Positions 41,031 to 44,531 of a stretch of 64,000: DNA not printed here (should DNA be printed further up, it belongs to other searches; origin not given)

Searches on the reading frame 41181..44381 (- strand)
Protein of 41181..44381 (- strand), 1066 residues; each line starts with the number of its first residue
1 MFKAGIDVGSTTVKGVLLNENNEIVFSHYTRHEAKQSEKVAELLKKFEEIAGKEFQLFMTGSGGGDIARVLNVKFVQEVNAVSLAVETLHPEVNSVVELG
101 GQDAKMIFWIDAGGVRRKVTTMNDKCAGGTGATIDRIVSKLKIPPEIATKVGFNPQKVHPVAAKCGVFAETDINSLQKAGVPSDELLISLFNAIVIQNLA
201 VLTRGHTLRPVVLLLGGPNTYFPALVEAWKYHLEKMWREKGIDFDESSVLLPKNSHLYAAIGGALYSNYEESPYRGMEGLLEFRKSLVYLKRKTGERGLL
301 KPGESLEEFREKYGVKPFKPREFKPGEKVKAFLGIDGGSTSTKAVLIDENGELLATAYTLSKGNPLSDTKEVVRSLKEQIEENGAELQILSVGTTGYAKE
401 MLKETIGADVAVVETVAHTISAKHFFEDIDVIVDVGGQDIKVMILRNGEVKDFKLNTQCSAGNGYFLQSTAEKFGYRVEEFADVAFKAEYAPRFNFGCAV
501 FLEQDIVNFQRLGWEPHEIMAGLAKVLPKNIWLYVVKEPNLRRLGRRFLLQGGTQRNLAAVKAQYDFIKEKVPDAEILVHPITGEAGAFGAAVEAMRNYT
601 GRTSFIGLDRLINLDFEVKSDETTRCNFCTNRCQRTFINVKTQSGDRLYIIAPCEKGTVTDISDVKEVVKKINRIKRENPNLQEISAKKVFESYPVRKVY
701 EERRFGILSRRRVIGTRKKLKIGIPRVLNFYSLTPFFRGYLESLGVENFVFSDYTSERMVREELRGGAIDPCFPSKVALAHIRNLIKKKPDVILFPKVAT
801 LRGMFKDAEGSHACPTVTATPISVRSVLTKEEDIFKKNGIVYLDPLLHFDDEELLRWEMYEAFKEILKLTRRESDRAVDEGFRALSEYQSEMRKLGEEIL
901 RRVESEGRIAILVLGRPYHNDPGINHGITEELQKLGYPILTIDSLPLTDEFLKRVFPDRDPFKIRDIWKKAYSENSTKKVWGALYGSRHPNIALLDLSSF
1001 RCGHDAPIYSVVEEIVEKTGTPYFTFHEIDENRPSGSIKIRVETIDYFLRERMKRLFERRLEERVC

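Call 97: search_protein_families(library=pfam, proteins=[window:41181-44381:-], max_evalue=1e-8)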
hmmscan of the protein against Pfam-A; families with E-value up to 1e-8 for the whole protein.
window:41181-44381:- (1066 aa): 2 families
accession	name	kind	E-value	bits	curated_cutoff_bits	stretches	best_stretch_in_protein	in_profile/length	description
PF01869.26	BcrAD_BadFG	-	2.9e-77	260.3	31.5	2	333-595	1-271/271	BadF/BadG/BcrA/BcrD ATPase family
PF09989.15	DUF2229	-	2.4e-51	174.9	29.4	1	721-945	1-218/218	CoA enzyme activase uncharacterised domain (DUF2229)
